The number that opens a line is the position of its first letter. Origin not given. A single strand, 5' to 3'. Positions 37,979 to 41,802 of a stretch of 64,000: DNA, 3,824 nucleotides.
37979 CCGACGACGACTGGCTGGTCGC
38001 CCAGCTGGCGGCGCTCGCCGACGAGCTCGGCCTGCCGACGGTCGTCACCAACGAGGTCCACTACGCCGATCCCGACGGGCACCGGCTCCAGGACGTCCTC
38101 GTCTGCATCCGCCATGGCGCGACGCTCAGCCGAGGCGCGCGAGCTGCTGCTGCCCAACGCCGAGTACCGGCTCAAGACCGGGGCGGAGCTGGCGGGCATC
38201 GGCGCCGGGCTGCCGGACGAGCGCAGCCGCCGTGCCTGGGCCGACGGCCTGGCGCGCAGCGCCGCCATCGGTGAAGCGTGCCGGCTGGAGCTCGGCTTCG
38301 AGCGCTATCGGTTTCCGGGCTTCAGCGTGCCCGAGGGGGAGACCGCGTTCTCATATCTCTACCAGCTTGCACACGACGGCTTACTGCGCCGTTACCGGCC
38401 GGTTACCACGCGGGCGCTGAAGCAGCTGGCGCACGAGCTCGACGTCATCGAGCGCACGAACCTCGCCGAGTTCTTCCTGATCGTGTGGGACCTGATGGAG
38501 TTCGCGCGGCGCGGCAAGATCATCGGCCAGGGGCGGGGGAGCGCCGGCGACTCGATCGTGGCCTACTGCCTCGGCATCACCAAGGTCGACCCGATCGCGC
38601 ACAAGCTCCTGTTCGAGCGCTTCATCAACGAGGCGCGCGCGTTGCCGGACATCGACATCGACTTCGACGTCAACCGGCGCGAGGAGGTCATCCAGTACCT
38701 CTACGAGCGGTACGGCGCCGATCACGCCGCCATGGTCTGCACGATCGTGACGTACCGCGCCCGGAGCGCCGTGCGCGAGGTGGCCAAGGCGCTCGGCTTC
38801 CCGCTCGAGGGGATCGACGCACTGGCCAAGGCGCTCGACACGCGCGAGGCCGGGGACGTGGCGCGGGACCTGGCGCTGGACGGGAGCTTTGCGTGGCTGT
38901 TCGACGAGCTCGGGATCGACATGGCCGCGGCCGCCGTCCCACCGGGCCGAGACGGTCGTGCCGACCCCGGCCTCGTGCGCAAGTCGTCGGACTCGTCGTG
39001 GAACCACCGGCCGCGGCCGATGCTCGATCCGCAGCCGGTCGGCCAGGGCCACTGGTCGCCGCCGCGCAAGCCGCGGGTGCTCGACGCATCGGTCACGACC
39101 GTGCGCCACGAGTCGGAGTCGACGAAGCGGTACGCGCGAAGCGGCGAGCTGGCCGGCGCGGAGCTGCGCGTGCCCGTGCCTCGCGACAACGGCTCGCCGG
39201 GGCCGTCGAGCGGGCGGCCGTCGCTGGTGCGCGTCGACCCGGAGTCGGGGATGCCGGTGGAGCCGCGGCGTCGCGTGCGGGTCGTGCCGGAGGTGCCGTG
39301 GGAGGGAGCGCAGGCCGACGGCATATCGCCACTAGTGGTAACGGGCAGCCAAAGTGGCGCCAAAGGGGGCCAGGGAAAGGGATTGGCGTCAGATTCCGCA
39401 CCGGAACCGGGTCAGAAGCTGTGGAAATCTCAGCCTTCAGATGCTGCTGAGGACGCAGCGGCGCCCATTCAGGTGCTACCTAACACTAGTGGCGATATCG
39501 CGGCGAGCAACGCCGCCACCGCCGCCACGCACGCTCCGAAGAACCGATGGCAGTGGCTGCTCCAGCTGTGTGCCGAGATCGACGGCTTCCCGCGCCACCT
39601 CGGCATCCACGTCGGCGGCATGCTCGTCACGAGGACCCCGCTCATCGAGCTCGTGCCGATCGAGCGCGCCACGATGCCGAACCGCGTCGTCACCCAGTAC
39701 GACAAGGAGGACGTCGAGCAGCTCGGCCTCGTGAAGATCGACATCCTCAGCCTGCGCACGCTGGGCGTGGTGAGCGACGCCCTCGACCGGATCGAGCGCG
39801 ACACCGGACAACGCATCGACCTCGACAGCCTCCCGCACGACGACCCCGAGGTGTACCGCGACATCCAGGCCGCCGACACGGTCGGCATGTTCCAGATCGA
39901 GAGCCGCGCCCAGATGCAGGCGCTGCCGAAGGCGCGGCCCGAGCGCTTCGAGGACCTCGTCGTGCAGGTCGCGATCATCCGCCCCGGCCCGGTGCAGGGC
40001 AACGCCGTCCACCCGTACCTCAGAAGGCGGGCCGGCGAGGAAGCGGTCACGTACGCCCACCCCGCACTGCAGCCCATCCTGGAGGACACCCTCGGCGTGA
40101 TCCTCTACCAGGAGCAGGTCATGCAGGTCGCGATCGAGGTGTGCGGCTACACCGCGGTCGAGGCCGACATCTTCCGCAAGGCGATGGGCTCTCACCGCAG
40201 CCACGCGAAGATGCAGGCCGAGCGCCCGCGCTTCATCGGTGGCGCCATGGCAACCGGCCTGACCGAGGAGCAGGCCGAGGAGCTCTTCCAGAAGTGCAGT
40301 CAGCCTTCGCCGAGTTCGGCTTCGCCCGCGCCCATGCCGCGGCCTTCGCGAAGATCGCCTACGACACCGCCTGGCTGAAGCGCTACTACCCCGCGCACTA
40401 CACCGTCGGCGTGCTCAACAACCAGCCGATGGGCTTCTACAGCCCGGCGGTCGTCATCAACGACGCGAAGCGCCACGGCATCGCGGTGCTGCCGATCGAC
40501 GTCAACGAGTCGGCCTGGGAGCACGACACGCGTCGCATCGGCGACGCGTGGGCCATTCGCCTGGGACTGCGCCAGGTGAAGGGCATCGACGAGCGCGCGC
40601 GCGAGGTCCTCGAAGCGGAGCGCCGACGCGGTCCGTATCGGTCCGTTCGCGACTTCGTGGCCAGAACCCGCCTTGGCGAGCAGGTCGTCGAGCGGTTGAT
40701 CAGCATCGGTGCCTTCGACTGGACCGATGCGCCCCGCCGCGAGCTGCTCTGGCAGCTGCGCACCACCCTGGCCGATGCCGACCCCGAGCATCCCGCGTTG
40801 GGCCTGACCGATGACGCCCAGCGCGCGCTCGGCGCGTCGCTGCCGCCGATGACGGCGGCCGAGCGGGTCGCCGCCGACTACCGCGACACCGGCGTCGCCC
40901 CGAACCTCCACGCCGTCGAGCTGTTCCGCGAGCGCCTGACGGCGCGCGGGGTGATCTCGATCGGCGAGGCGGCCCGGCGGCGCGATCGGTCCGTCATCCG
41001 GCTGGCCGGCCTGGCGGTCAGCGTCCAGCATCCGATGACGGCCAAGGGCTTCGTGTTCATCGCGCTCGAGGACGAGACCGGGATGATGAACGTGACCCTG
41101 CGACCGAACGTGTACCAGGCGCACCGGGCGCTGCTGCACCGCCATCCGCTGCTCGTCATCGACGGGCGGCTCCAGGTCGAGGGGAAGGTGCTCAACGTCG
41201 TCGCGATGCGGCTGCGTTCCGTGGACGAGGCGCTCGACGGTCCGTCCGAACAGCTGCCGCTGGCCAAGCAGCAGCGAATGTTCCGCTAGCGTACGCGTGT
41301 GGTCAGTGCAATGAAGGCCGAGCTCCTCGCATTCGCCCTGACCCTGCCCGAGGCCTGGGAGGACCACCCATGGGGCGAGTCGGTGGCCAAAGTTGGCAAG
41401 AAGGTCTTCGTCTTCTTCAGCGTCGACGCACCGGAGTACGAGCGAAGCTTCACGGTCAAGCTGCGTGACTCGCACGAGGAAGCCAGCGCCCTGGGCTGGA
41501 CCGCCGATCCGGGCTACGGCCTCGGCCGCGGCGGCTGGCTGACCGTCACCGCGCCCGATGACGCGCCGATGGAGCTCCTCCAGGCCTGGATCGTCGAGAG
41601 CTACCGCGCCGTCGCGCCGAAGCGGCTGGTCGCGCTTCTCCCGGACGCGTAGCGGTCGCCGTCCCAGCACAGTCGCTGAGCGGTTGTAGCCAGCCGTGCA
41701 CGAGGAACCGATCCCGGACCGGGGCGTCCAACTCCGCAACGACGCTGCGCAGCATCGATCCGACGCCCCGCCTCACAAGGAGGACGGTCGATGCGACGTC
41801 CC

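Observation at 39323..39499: In-frame 177-bp lower-GC element with perfect 15-bp terminal inverted repeats inside dnaE2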

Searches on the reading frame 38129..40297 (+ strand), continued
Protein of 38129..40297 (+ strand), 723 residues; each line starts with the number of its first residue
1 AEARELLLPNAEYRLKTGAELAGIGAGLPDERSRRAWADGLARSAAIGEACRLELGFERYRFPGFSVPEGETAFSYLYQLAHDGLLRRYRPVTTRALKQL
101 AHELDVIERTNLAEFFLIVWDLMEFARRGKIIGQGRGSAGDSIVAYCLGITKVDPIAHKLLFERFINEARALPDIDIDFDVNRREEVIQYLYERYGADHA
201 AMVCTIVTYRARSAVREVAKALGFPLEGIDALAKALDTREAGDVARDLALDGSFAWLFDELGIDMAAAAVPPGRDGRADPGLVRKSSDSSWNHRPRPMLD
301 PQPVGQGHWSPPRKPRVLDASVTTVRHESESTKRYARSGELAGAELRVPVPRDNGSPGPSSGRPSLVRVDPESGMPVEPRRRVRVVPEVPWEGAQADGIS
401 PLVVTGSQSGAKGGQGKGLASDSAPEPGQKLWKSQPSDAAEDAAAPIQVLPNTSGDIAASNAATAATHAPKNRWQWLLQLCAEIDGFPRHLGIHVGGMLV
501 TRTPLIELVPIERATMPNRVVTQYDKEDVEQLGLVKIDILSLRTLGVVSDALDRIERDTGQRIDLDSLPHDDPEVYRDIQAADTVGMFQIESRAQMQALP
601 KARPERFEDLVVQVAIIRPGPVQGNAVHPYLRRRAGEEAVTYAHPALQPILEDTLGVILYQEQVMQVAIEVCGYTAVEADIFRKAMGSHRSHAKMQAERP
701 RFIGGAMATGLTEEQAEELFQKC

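Call 71: search_solved_structures(query=window:38129-40297:+, show_alignments=1, max_evalue=1e-20)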
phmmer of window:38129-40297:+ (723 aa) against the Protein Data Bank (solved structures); distinct sequences matched with E-value up to 1e-20: 9.
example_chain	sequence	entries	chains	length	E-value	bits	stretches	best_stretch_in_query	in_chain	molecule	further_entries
2hpi_A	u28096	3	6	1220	8.3e-90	305.4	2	473-721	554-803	DNA polymerase III alpha subunit | DNA polymerase III subunit alpha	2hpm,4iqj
3e0d_A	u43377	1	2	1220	9.4e-90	305.2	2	472-721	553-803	DNA polymerase III subunit alpha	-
5lew_A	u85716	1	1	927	7.6e-81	275.8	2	478-713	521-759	DNA polymerase III subunit alpha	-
7pu7_A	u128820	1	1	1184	1.5e-80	274.7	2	478-713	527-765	DNA polymerase III subunit alpha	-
2hnh_A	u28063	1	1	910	3.2e-78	267.1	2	476-721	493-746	DNA polymerase III alpha subunit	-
2hqa_A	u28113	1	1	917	3.3e-78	267.1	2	476-721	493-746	DNA polymerase III alpha subunit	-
4jom_A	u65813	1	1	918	3.3e-78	267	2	476-721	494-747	DNA polymerase III subunit alpha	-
5m1s_A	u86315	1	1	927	3.4e-78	267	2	476-721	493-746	DNA polymerase III subunit alpha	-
5fku_A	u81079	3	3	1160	7.1e-78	265.9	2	476-721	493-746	DNA POLYMERASE III SUBUNIT ALPHA | DNA POLYMERASE III ALPHA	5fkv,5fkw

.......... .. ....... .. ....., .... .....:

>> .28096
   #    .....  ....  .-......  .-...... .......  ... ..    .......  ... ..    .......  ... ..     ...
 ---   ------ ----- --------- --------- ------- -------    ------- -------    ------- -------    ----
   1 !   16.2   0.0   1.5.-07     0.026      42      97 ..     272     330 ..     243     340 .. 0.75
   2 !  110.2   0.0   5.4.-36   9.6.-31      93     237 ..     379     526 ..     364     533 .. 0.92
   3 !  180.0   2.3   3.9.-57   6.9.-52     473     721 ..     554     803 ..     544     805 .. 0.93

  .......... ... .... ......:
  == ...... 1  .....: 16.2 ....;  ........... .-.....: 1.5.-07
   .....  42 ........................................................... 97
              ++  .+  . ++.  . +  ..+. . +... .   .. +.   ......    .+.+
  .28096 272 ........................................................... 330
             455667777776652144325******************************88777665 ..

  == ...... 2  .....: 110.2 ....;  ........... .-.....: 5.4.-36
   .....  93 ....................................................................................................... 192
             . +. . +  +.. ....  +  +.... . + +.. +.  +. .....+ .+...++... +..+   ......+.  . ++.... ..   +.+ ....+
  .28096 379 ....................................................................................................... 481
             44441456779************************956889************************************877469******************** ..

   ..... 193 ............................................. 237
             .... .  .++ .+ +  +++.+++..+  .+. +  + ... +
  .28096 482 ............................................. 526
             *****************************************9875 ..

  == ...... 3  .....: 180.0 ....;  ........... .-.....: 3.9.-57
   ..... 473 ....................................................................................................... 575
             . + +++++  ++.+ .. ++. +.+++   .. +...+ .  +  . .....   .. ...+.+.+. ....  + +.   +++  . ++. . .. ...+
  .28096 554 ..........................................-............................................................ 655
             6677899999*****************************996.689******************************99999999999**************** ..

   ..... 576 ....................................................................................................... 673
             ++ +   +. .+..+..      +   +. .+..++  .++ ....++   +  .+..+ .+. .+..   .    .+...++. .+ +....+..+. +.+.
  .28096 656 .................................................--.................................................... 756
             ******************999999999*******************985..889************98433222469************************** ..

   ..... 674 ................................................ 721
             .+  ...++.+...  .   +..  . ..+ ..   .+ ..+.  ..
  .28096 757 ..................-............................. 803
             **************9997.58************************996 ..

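Call 82: predict_structure(alignment_id=A1)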
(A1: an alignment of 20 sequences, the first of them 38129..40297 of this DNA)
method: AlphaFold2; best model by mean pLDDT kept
length: 723 residues; sequences in the alignment: 20
mean_pLDDT: 36.0   pTM: 0.21
mean pLDDT of the five models: 36.0, 35.3, 34.9, 34.7, 34.5
residues with pLDDT >= 90: 0; 70-90: 39; 50-70: 50; < 50: 634
segments of 3 or more residues with pLDDT < 50: 1-17, 46-250, 252-263, 267-552, 565-663, 685-692
pLDDT, mean of each block of 10 residues (from residue 1): 31 47 75 72 49 27 36 40 41 37 29 35 39 28 30 27 33 30 35 33 30 32 38 33 40 44 46 35 26 27 29 28 26 30 25 26 30 33 25 24 24 24 27 25 23 24 29 44 33 31 26 27 29 31 38 51 47 35 24 26 29 26 27 38 37 39 51 55 44 60 76 81 66
secondary structure, 60 per line:
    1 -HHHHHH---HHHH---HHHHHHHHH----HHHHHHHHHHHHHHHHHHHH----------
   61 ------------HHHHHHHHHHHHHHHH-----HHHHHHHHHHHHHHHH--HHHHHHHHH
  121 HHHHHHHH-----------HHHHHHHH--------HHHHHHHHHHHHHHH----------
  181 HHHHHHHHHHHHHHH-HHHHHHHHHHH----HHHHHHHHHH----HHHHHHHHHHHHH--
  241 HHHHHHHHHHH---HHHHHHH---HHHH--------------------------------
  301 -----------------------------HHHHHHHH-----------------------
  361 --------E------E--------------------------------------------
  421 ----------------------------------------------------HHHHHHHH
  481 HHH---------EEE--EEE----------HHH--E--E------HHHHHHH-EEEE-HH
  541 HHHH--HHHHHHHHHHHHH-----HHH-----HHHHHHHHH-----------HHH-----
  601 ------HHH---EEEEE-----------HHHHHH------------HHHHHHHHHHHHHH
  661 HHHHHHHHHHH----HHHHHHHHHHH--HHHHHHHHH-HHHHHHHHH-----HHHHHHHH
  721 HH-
elements in order (helices of 4 or more, strands of 3 or more residues): H2-7 H11-14 H18-26 H31-50 H73-88 H94-109 H112-128 H140-147 H156-170 H181-195 H197-207 H212-221 H226-238 H241-251 H255-261 H265-268 H330-337 H473-483 E493-495 E498-500 H526-532 E534-537 H539-544 H547-559 H573-581 E613-617 H629-634 H647-671 H676-686 H689-697 H699-707 H713-722

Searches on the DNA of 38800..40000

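Call 15: search_rna_families(source=window, start=38800, end=40000, threshold=evalue, max_evalue=10)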
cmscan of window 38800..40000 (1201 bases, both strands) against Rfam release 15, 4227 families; matches with E-value up to 10: 4.
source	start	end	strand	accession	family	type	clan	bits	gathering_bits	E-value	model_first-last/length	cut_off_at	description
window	39202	39244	+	RF03047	RAGATH-16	Gene; sRNA;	-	17.5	65.6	2.9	1-72/72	no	RAGATH-16 RNA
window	39675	39745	+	RF01781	ASdes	Gene; sRNA;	-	15.8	40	2.1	1-68/68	no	ASdes TB sRNA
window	39849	39937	-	RF03018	RT-15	Gene; sRNA;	-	12.5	82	3.5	1-192/192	no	RT-15 RNA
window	39169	39190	-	RF02872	SrbA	Gene; sRNA;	-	10.5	69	5.8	109-130/235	no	sRNA regulator of biofilms A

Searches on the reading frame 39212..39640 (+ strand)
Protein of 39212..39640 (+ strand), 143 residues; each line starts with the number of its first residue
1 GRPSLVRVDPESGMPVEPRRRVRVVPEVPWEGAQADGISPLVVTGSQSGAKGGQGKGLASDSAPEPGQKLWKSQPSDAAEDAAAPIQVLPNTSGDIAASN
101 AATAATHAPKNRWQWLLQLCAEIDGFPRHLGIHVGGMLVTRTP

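Call 58: find_homologous_proteins(query=window:39212-39640:+, max_evalue=0.00001)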
Query window:39212-39640:+ (143 aa): 6 proteins with E <= 0.00001 among 200 candidates.
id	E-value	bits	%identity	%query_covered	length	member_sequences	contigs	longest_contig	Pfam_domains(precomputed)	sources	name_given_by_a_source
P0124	3.5e-18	84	79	33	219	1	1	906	PF17657.7,PF07733.19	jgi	jgi:error-prone DNA polymerase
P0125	1.8e-16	79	82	31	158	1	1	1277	PF07733.19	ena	-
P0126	7.0e-15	73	95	26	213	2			PF17657.7,PF07733.19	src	-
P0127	5.7e-13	67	91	24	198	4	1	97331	PF17657.7,PF07733.19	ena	-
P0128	6.4e-12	64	94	23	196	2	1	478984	PF17657.7,PF07733.19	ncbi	-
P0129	1.5e-11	63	91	23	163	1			-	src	-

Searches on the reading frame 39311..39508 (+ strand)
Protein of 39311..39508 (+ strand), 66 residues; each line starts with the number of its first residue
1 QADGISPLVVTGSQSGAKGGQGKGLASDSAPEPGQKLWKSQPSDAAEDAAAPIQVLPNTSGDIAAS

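Call 53: search_protein_representatives(protein=window:39311-39508:+)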
Query: 66 residues. Proteins with E-value up to 0.001 (for the whole library): 3; up to 1e-10: 0; up to 1e-30: 0. The best 3 are listed.
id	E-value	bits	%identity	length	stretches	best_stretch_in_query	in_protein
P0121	3.1e-05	40.3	32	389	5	4-57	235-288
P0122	5.5e-05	39.5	34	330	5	7-63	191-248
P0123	5.2e-04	36.5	37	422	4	3-52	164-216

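Call 57: find_homologous_proteins(query=window:39311-39508:+, max_evalue=10)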
Query window:39311-39508:+: no candidate shares three 5-residue words with the query. No homologue found.

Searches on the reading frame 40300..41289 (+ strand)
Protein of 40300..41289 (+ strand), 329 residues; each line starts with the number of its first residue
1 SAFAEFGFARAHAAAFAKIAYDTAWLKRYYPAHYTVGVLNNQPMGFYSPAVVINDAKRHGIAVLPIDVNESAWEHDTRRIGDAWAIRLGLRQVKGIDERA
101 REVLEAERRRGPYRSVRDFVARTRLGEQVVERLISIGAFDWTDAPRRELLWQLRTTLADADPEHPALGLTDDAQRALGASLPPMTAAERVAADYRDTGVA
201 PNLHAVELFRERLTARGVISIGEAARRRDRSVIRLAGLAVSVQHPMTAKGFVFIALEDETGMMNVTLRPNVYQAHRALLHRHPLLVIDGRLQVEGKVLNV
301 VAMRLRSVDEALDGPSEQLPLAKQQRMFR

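Call 63: search_protein_families(library=pfam, proteins=[window:40300-41289:+], max_evalue=0.001)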
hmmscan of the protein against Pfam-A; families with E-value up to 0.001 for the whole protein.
window:40300-41289:+ (329 aa): 2 families
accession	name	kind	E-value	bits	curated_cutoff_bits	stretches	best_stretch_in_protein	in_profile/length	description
PF14579.12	HHH_6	-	4e-22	78.7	25.6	1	60-149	1-90/90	Helix-hairpin-helix motif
PF01336.31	tRNA_anti-codon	-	4e-05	23.9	27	1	234-302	2-69/75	OB-fold nucleic acid binding domain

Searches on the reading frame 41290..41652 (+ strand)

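Call 63: search_protein_families(library=pfam, proteins=[window:41290-41652:+], max_evalue=0.001)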
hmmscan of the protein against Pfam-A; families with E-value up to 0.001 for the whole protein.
window:41290-41652:+ (120 aa): 1 family
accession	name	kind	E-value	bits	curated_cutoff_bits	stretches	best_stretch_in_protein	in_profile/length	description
PF04237.18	YjbR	-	2.3e-13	51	30.1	1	17-106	1-87/88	YjbR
